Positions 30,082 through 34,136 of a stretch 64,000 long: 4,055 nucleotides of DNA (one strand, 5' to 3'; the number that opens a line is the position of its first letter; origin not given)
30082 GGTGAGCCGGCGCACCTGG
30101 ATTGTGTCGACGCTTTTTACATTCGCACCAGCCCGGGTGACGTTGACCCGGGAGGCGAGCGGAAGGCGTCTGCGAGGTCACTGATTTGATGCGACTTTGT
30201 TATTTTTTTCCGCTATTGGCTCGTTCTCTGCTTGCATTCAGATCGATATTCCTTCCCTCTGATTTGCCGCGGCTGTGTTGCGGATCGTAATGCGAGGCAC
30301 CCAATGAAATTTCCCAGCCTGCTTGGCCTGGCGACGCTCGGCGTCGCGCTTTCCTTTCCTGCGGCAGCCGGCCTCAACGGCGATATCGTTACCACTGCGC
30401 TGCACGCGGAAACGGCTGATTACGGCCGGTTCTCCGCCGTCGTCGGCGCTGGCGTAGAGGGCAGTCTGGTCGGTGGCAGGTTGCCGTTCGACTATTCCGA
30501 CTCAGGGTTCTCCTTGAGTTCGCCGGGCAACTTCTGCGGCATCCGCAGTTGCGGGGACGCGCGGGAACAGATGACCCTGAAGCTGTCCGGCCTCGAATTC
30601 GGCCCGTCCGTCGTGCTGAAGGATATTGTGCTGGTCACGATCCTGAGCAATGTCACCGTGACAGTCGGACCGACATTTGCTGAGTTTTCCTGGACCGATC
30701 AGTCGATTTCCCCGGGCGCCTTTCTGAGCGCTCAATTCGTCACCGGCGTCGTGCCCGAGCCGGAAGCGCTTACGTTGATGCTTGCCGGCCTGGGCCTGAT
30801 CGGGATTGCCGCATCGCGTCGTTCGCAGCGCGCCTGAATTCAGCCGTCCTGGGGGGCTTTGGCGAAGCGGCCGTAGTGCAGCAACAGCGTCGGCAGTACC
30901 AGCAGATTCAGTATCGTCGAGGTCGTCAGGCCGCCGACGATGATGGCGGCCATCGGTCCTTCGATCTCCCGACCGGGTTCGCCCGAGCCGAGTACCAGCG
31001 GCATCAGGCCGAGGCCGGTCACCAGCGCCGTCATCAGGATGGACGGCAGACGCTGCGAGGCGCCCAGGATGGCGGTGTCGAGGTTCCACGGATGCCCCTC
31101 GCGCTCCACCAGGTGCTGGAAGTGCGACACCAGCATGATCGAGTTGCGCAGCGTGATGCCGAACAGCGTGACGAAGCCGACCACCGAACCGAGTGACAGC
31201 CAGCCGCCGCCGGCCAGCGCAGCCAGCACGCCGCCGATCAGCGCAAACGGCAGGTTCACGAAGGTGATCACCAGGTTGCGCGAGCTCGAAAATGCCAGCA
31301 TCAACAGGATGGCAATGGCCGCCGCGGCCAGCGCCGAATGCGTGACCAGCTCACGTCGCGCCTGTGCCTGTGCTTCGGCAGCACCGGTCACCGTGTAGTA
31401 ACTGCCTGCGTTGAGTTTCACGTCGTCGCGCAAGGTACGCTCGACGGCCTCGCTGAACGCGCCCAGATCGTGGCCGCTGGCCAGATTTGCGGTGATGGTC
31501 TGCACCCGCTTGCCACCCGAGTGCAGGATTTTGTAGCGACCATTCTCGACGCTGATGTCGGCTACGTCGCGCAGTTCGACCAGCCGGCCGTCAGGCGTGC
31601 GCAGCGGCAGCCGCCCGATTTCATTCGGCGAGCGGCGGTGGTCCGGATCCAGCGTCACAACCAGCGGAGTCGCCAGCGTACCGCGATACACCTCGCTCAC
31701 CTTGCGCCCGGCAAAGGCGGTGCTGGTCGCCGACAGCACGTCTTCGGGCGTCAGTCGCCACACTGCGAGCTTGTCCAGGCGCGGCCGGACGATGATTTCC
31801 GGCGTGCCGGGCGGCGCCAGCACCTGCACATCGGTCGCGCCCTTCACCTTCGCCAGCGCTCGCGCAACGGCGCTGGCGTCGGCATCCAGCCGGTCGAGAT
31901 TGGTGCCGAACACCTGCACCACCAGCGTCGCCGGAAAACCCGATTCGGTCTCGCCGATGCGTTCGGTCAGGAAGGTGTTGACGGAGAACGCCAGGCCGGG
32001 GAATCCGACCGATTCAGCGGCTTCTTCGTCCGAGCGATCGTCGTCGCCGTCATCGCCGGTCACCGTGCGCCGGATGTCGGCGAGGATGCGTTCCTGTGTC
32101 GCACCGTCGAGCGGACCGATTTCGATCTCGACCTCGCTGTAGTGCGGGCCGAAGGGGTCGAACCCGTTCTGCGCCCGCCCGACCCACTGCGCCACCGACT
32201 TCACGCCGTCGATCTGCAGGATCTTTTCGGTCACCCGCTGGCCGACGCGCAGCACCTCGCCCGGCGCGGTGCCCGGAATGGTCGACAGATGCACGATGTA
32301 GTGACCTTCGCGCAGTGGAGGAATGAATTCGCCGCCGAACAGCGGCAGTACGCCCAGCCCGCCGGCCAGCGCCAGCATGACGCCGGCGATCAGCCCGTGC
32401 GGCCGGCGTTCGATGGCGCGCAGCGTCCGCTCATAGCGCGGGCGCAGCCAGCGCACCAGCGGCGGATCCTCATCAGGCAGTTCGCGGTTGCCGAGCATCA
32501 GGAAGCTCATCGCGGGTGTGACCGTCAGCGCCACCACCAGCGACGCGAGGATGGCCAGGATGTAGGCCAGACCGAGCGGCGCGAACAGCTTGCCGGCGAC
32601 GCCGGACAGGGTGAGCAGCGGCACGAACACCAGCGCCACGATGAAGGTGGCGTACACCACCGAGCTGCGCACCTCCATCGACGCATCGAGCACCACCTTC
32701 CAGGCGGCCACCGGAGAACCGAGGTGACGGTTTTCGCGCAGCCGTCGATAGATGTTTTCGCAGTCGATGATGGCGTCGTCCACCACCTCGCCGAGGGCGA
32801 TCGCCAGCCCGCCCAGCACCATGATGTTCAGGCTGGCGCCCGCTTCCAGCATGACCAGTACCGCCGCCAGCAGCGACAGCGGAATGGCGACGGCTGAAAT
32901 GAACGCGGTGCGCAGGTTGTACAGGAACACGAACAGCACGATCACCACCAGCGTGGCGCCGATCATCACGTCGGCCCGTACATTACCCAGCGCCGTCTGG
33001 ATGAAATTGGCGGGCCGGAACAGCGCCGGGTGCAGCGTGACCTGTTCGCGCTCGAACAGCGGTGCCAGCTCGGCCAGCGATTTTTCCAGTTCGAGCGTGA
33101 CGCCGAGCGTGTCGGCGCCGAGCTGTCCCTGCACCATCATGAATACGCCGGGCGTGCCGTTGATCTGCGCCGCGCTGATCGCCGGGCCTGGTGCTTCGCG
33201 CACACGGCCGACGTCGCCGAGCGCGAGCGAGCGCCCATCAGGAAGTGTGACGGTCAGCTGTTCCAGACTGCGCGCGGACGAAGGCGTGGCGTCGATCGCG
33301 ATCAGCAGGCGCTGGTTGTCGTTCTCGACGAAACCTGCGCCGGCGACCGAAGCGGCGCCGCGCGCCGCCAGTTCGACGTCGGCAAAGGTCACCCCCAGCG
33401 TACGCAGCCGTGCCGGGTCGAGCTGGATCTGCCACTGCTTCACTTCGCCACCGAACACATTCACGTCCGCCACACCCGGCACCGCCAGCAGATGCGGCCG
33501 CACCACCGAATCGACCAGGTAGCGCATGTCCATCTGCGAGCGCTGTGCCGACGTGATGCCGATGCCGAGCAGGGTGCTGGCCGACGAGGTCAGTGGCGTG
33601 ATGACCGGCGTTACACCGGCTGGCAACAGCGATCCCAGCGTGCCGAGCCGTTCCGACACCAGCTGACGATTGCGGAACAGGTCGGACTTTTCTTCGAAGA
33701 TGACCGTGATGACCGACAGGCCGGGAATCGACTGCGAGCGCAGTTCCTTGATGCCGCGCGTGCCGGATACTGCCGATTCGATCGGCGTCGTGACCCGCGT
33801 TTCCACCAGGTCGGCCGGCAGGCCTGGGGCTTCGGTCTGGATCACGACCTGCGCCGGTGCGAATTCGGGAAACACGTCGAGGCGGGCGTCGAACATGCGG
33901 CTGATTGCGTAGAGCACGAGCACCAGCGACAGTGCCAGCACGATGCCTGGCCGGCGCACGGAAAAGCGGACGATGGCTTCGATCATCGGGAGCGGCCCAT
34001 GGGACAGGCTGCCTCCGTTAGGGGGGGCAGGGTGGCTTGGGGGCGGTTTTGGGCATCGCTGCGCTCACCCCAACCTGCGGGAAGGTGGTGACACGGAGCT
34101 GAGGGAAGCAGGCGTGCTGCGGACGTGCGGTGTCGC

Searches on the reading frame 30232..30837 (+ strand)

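Call 75: search_protein_families(library=pfam, proteins=[window:30232-30837:+], max_evalue=0.00001)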
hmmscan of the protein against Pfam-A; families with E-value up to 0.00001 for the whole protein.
window:30232-30837:+ (201 aa): 1 family
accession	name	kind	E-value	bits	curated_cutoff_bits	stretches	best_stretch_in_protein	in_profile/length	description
PF07589.16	PEP-CTERM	-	3.5e-07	30.5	20.7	1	174-197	2-24/24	PEP-CTERM motif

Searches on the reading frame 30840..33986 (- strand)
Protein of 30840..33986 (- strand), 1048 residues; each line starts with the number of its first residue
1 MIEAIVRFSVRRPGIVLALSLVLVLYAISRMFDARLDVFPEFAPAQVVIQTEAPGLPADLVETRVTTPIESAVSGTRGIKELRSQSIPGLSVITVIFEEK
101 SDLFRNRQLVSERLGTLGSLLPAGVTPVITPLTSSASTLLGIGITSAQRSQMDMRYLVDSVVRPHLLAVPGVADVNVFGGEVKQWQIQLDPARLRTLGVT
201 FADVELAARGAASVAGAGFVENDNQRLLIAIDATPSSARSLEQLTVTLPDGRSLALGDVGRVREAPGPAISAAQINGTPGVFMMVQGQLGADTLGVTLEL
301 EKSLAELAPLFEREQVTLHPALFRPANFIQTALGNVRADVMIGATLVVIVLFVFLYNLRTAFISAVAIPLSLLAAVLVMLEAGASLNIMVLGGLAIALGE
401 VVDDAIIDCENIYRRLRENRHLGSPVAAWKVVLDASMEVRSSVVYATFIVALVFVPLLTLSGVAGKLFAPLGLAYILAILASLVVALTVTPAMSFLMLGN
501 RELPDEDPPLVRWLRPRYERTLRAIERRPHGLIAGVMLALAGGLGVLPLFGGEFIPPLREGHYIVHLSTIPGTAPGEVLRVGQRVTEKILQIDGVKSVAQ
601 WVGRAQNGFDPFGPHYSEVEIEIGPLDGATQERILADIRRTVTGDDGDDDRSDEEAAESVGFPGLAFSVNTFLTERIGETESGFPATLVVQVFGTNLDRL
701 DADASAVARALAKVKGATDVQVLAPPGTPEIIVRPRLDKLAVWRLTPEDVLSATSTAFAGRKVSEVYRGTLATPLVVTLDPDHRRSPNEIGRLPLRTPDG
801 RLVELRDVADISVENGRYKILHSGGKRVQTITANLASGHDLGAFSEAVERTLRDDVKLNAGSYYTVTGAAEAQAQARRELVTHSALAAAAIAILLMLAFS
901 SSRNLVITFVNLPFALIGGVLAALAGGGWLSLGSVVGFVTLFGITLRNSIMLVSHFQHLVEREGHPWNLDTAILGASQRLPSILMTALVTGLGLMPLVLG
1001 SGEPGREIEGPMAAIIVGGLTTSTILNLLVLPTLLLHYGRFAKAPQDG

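Call 75: search_protein_families(library=pfam, proteins=[window:30840-33986:-], max_evalue=0.00001)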
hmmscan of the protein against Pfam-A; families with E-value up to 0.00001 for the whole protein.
window:30840-33986:- (1048 aa): 1 family
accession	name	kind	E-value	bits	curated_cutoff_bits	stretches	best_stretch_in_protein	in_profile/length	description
PF00873.25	ACR_tran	-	2e-214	714.9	28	1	5-1034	1-1016/1021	AcrB/AcrD/AcrF family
